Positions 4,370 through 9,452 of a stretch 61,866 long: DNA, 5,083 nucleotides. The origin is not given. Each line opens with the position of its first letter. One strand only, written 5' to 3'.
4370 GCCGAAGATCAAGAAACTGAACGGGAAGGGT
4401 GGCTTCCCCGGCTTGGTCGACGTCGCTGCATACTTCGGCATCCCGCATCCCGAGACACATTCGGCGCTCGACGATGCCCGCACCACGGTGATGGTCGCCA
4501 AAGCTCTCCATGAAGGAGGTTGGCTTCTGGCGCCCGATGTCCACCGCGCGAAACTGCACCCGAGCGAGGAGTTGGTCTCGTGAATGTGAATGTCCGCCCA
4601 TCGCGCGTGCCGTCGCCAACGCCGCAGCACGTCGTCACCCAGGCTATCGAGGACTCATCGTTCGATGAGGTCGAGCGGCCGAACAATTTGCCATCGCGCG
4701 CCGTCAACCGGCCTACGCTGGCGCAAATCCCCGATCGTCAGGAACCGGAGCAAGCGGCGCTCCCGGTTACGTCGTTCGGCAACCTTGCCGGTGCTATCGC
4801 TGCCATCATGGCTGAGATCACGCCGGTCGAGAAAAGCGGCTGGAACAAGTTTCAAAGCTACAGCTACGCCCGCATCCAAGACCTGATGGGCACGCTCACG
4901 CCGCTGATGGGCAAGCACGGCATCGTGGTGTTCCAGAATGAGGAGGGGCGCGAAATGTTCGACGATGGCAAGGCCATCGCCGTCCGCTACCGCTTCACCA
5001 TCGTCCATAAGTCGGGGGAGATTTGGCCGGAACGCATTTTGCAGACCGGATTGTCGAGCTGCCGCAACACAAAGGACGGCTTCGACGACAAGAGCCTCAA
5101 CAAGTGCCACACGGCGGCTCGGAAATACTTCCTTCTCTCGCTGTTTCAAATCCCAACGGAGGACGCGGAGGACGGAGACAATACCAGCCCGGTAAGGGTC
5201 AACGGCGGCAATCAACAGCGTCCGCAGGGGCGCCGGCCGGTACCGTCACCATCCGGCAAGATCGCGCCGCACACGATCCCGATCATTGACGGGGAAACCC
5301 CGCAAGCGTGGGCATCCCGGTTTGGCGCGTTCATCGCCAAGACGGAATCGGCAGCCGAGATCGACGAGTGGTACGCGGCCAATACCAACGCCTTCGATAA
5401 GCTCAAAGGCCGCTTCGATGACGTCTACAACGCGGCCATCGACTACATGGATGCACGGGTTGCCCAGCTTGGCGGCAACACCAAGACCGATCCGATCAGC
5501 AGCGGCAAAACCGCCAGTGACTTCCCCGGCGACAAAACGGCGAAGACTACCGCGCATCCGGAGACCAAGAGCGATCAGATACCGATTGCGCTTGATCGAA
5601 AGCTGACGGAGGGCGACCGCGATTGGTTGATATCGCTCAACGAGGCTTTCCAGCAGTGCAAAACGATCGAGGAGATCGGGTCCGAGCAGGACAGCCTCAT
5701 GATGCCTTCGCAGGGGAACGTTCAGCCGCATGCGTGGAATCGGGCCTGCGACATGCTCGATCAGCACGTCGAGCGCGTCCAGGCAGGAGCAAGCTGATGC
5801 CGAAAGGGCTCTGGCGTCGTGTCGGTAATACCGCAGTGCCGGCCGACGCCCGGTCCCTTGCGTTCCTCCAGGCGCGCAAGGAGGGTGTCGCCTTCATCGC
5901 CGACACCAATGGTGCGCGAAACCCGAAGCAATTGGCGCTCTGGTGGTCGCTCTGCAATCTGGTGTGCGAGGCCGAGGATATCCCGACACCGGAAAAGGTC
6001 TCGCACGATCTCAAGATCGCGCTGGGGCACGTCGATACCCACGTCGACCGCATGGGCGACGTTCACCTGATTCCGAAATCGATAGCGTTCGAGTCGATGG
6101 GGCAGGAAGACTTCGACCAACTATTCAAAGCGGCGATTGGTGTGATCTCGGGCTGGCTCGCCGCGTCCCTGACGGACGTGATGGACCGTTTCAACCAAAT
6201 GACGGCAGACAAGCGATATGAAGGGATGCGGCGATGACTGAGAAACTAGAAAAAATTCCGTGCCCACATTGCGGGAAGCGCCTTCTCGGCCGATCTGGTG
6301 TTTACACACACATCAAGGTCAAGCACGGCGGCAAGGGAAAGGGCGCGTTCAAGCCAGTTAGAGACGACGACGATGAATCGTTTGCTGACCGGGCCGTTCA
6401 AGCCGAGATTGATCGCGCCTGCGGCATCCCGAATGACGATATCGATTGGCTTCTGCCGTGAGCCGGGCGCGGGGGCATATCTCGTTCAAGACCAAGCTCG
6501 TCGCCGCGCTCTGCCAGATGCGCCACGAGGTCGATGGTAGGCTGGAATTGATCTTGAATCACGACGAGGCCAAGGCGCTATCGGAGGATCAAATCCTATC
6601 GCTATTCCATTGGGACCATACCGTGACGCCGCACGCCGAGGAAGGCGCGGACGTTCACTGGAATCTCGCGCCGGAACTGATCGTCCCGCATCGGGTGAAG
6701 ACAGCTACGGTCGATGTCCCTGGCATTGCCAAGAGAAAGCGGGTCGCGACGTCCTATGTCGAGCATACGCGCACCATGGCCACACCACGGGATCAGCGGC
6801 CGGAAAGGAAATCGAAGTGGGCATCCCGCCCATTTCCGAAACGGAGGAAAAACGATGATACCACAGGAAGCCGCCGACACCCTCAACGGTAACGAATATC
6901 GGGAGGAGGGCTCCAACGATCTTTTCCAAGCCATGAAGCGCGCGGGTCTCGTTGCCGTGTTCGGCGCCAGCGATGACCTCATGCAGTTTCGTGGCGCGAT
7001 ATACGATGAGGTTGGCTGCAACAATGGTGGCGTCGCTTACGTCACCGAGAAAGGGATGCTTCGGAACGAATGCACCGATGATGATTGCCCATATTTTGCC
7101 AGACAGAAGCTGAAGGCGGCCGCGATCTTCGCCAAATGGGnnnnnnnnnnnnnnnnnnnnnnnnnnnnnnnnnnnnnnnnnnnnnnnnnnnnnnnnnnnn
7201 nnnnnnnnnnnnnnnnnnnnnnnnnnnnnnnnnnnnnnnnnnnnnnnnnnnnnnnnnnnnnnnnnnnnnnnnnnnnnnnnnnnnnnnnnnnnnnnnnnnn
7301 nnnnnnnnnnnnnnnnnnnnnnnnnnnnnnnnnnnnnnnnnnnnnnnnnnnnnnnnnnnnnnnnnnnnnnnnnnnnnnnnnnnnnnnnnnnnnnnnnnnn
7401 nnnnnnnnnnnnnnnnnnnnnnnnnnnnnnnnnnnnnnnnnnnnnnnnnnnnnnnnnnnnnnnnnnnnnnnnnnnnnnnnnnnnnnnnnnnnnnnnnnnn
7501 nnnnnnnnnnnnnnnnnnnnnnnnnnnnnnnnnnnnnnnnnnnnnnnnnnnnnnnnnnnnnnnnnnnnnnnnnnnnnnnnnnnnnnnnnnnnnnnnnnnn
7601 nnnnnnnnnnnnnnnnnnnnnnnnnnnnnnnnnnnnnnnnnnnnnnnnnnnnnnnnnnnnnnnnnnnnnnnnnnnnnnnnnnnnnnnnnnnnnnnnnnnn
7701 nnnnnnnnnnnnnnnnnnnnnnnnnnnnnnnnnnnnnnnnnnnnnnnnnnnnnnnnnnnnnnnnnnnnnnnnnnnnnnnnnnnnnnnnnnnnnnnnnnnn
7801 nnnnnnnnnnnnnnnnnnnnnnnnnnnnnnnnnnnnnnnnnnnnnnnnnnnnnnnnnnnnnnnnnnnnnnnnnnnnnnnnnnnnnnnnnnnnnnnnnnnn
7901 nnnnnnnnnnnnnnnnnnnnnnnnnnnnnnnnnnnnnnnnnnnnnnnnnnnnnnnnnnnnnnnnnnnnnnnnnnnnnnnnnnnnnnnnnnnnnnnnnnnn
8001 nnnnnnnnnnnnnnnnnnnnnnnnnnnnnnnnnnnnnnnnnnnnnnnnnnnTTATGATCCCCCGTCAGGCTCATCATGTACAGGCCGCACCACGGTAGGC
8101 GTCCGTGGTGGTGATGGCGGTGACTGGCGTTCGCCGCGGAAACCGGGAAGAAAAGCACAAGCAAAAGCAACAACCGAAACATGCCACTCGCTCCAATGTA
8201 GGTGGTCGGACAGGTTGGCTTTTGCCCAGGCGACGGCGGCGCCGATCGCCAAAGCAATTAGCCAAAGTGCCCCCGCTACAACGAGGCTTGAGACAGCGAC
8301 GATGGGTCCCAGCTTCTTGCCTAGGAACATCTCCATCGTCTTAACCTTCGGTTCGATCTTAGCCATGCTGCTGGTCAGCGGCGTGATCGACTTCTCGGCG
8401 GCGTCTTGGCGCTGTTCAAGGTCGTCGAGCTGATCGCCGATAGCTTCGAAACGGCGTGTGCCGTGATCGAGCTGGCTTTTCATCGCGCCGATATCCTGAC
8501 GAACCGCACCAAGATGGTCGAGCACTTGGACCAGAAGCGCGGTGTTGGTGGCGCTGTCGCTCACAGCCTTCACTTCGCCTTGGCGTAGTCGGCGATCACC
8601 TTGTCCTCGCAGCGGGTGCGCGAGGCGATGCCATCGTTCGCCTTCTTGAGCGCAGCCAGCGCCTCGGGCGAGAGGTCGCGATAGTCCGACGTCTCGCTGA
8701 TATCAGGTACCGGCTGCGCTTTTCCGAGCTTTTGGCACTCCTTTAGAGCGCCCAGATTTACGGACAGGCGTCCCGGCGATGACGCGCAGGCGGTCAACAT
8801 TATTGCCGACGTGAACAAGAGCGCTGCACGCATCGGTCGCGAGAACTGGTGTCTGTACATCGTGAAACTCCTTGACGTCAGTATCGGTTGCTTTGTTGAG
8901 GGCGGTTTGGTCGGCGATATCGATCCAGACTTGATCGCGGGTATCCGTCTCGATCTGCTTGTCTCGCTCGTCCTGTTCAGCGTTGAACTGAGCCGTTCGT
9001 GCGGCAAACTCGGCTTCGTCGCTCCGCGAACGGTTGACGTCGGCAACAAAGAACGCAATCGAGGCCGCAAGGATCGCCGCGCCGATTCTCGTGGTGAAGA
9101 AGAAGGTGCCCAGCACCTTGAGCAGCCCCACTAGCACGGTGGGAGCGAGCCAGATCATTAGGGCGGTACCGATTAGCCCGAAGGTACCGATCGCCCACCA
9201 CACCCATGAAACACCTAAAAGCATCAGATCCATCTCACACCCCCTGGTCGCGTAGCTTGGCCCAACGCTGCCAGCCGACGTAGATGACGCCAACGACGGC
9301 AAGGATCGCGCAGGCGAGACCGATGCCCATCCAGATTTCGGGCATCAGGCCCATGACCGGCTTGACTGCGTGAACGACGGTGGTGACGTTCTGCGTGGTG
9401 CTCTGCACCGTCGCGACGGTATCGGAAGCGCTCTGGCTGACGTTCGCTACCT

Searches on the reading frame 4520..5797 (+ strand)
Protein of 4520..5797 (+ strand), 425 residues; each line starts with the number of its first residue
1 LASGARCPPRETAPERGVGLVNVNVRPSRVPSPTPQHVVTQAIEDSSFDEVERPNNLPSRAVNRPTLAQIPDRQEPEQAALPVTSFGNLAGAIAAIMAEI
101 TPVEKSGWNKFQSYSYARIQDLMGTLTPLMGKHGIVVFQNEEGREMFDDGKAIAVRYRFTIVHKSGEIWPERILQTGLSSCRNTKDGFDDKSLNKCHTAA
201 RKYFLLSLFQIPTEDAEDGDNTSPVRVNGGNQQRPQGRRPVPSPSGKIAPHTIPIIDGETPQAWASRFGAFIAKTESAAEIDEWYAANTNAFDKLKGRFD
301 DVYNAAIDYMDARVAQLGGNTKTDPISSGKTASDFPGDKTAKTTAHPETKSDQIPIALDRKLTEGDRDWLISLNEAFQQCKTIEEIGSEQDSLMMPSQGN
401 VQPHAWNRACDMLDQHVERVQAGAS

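Call 26: search_protein_families(library=pfam, proteins=[window:4520-5797:+], max_evalue=0.01)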
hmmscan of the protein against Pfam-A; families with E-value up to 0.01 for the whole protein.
window:4520-5797:+ (425 aa): 1 family
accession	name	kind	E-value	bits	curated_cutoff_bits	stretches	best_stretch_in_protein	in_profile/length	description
PF04404.17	ERF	-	1e-17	64.9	25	1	91-223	3-128/153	ERF superfamily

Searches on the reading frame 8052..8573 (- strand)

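Call 58: search_protein_families(library=pfam, proteins=[window:8052-8573:-], max_evalue=0.01)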
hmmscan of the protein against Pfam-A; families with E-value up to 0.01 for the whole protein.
window:8052-8573:- (173 aa): 2 families
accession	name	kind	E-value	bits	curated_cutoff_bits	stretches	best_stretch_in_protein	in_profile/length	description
PF06009.19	Laminin_II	-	0.0018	18.8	33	1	3-82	3-80/138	Laminin Domain II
PF00261.25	Tropomyosin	-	0.0021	18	38.6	1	23-85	3-65/242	Tropomyosin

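Call 80: search_protein_families(library=phrogs, proteins=[window:8052-8573:-], max_evalue=0.01)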
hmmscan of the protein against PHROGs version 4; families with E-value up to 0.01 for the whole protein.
window:8052-8573:- (173 aa): 4 families
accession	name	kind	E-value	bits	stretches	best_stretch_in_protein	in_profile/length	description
phrog_32401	-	unknown function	0.00013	23.1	1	40-144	20-128/140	-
phrog_1193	-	other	0.00047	21.1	1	24-115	4-64/76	hemolysin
phrog_5553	-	unknown function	0.0042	18.3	1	14-68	8-63/114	-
phrog_15612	-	unknown function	0.0057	16.3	1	16-91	111-190/639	-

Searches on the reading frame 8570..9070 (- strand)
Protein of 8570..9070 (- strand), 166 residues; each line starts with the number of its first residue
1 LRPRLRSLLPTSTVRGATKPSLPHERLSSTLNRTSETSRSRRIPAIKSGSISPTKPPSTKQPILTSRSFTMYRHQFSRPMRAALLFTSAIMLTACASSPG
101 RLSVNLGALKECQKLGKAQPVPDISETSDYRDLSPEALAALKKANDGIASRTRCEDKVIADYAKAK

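Call 58: search_protein_families(library=pfam, proteins=[window:8570-9070:-], max_evalue=0.01)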
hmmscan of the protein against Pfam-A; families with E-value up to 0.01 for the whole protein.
window:8570-9070:- (166 aa): 0 families

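Call 80: search_protein_families(library=phrogs, proteins=[window:8570-9070:-], max_evalue=0.01)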
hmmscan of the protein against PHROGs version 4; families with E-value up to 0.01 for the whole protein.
window:8570-9070:- (166 aa): 1 family
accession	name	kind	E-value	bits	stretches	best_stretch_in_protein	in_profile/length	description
phrog_456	-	lysis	2.2e-05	25.1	1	73-157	4-89/102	Rz-like spanin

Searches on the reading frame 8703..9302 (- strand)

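Call 58: search_protein_families(library=pfam, proteins=[window:8703-9302:-], max_evalue=0.01)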
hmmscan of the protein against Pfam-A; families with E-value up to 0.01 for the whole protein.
window:8703-9302:- (199 aa): 1 family
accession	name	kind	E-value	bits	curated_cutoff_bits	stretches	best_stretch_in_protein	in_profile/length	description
PF20366.3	DUF6661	-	0.0054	17.1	27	1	82-150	27-93/174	Family of unknown function (DUF6661)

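Call 80: search_protein_families(library=phrogs, proteins=[window:8703-9302:-], max_evalue=0.01)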
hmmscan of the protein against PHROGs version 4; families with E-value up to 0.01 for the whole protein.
window:8703-9302:- (199 aa): 0 families
